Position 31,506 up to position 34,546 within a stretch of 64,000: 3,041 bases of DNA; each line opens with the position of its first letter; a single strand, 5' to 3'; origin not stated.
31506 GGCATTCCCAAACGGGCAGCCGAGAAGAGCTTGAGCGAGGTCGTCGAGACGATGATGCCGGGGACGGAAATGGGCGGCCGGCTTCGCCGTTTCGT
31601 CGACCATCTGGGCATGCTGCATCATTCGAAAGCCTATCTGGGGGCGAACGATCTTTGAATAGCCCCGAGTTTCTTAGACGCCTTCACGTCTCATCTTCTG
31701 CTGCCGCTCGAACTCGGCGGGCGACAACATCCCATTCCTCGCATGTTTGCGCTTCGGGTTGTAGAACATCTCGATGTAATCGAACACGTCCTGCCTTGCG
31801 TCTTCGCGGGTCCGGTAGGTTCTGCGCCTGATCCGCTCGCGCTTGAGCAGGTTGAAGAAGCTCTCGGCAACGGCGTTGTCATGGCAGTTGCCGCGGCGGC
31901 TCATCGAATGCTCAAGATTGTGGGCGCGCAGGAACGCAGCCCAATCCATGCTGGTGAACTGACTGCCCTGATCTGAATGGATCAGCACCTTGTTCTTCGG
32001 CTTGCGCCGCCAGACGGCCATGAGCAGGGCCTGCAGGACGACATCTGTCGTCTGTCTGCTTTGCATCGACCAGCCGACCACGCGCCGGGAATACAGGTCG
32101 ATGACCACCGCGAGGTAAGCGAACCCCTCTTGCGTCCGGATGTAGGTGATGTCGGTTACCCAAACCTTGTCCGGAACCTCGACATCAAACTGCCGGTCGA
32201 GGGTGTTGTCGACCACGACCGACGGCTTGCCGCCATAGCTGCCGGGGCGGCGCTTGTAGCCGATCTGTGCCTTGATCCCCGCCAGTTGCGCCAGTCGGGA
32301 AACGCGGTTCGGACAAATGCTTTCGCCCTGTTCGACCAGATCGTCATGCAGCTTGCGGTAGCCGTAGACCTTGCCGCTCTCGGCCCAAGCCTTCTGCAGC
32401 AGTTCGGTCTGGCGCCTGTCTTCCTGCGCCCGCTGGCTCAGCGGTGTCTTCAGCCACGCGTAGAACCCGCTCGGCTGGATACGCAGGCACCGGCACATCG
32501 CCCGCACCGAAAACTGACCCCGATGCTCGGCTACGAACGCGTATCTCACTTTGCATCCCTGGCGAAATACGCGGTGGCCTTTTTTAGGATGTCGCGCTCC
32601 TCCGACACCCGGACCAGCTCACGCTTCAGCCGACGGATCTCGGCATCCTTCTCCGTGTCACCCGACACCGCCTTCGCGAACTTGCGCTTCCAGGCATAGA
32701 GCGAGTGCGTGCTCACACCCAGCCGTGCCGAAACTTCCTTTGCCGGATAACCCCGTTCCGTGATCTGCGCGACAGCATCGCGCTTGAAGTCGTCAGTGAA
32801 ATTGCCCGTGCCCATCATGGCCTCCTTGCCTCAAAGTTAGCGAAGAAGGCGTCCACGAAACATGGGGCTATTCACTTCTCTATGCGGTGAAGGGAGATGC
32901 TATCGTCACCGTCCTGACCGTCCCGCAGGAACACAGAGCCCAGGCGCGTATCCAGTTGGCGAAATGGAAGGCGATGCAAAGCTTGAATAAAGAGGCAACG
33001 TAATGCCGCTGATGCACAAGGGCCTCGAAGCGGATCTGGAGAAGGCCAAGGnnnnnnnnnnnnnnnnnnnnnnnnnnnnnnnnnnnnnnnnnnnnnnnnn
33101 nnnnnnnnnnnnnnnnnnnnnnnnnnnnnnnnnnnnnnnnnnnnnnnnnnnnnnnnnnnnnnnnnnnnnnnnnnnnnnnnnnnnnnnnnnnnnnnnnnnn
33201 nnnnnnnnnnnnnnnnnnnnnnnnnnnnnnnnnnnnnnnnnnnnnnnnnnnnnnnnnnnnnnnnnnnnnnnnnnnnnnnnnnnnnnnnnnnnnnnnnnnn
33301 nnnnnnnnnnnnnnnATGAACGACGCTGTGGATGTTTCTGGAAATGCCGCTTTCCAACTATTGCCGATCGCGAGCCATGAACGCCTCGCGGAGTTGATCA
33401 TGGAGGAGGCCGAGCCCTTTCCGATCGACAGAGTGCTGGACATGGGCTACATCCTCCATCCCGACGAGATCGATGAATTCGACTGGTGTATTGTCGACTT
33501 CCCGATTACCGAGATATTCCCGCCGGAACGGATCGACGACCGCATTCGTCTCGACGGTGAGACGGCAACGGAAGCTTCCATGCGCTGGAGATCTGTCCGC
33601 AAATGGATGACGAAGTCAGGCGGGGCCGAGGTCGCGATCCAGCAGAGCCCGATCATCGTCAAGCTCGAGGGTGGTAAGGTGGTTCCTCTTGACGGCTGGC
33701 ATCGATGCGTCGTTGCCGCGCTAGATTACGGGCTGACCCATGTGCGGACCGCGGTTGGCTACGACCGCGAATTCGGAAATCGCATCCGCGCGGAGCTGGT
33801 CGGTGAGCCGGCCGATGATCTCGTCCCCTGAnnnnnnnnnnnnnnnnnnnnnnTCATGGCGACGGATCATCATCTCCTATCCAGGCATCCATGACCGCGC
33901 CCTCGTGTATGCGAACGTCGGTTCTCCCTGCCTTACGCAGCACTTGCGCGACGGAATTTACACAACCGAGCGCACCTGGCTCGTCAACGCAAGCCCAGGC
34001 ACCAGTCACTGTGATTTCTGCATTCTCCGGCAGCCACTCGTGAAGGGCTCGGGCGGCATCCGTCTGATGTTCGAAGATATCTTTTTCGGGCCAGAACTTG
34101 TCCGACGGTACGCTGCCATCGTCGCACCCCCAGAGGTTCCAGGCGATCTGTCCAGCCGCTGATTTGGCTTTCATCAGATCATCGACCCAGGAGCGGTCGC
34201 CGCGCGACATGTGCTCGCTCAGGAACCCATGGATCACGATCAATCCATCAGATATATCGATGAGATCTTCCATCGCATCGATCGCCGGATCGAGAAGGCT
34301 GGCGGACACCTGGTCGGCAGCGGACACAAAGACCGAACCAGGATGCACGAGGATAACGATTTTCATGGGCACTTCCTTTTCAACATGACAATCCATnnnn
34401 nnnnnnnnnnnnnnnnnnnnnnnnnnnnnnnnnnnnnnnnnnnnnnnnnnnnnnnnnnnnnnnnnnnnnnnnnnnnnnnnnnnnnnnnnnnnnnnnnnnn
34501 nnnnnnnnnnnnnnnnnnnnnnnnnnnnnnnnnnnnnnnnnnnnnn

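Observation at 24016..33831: About 10-kb co-directional, translationally coupled operon of about 18 small unknown genes with an orphan LuxI-type AHL synthase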

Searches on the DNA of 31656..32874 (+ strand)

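Call 55: search_dna_similar(query=window:31656-32874:+, collection=plasmids, mode=near, max_rows=15)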
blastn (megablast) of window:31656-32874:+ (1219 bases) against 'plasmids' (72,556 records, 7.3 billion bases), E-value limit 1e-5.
Records with a match: 80; places in all: 103; records where one place covers at least 80% of the query: 26.
Best place of each record, by identity: >=99% 1; 90-95% 2; 80-90% 37; 60-80% 40.
By first word of the organism name: Xanthomonas 12; Rhizobium 9; Agrobacterium 9; Shinella 5; Paracoccus 5; Ensifer 4; Gluconobacter 3; Roseivivax 3; Pseudomonas 3; Qipengyuania 2; and 23 more.
By predicted mobility (MOB-suite, as given by PLSDB): conjugative 37; non-mobilizable 34; mobilizable 9.
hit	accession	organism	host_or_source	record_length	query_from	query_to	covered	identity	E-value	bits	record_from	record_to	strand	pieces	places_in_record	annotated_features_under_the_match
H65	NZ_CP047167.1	Ponticoccus alexandrii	surface sea water,shallow sea, symbosis ...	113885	1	1219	100%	85.0%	0e+0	1236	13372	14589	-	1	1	ISL3 family transposase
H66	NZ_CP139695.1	Limimaricola variabilis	Bacterial Culture,hydrothermal vent ...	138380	1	1219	100%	84.4%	0e+0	1194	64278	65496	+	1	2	IS3 family transposase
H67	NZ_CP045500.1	Mesorhizobium sp. INR15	pure culture,nutrient broth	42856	1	1219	100%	81.1%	0e+0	968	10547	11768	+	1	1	IS3 family transposase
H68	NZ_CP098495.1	Qipengyuania citrea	whole organism,South China Sea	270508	1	1219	100%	80.5%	0e+0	924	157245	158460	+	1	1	IS3 family transposase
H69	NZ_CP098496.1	Qipengyuania citrea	whole organism,South China Sea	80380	1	1219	100%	80.5%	0e+0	924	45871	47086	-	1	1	IS3 family transposase | mobF: MobF family relaxase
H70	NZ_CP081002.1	Sphingobium sp. V4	cell culture,soil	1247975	1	1219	100%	79.9%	0e+0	883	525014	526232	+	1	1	record has no annotation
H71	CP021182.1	Rhizorhabdus wittichii DC-6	activated sludge of a wastewater ...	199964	1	1205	99%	80.4%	0e+0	911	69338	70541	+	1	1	none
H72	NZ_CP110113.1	Sphingomonas sp. R1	Solanum lycopersicum,Tomato (Solanum ...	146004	6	1214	99%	80.0%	0e+0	881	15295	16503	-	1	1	IS3 family transposase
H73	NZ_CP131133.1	Shinella zoogloeoides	isolate,Activated charcoal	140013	1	1219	100%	78.0%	0e+0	756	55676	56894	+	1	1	IS3 family transposase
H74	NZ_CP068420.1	Gluconobacter sphaericus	single cell,Campbell Early grape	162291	1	1219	100%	77.8%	0e+0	734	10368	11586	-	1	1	IS3 family transposase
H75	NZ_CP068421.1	Gluconobacter sphaericus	single cell,Campbell Early grape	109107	1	1219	100%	77.8%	0e+0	734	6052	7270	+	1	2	IS3 family transposase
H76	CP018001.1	Rhizobium sp. Y9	Veronaeopsis simplex Y34,cell culture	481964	1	1219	100%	77.7%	0e+0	734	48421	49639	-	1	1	transposase | hypothetical protein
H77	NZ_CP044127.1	Rhizobium sp. BG4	Prosopis cineraria,pure bacterial ...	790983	1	1219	100%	77.7%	0e+0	725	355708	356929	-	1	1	IS3 family transposase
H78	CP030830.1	Neorhizobium sp. NCHU2750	Rosa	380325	1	1219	100%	77.6%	0e+0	728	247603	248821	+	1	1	transposase (x3)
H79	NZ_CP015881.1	Ensifer adhaerens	silty clay loam soil (pH 6.1)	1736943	1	1219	100%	77.5%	0e+0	723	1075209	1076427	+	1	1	none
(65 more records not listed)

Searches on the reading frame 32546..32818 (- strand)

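Call 4: search_protein_families(library=pfam, max_evalue=0.1, proteins=[window:32546-32818:-])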
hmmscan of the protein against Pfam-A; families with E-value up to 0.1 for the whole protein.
window:32546-32818:- (90 aa): 7 families
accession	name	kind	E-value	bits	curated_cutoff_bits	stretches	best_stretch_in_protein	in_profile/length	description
PF01527.26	HTH_Tnp_1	-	3.5e-14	53.2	24.1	1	5-68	5-74/75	Transposase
PF13384.12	HTH_23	-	3.4e-05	23.9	24.6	1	19-48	14-42/50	Homeodomain-like domain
PF13542.12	HTH_Tnp_ISL3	-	0.0011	18.9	27.4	1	7-42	12-45/51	Helix-turn-helix domain of transposase family ISL3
PF13518.12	HTH_28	-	0.0033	17.9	25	1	11-48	1-37/52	Helix-turn-helix domain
PF13411.12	MerR_1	-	0.0071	16.9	21.6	1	24-48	1-25/69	MerR HTH family regulatory protein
PF06056.18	Terminase_5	-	0.011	16.1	20.3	1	22-46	12-36/58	Putative ATPase subunit of terminase (gpP-like)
PF00376.29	MerR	-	0.069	13.4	28.2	0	27-45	3-21/38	MerR family regulatory protein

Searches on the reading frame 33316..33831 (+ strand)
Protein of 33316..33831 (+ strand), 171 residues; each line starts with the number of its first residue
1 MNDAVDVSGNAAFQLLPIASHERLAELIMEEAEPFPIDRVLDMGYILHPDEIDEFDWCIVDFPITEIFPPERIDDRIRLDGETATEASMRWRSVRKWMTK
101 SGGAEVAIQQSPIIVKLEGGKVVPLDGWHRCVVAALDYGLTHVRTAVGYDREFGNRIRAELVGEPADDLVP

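Call 54: search_solved_structures(query=window:33316-33831:+, max_evalue=1)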
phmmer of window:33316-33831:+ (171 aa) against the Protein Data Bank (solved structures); distinct sequences matched with E-value up to 1: 1.
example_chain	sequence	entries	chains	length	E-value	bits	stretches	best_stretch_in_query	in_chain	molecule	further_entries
1h98_A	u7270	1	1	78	0.62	12.9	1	33-76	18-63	FERREDOXIN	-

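Call 74: search_protein_families(library=ncbifam, max_evalue=0.01, proteins=[window:33316-33831:+])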
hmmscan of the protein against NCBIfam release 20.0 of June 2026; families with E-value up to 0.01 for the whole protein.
window:33316-33831:+ (171 aa): 0 families

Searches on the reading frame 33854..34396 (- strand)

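Call 4: search_protein_families(library=pfam, max_evalue=0.1, proteins=[window:33854-34396:-])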
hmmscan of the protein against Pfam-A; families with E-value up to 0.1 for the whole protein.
window:33854-34396:- (180 aa): 1 family
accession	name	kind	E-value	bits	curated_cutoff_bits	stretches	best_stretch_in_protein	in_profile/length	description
PF23946.1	DUF7280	-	0.0022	18.8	27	0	3-86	14-61/112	Family of unknown function (DUF7280)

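Call 13: search_protein_families(library=phrogs, max_evalue=0.001, proteins=[window:33854-34396:-])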
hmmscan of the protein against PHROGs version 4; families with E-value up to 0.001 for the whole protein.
window:33854-34396:- (180 aa): 0 families
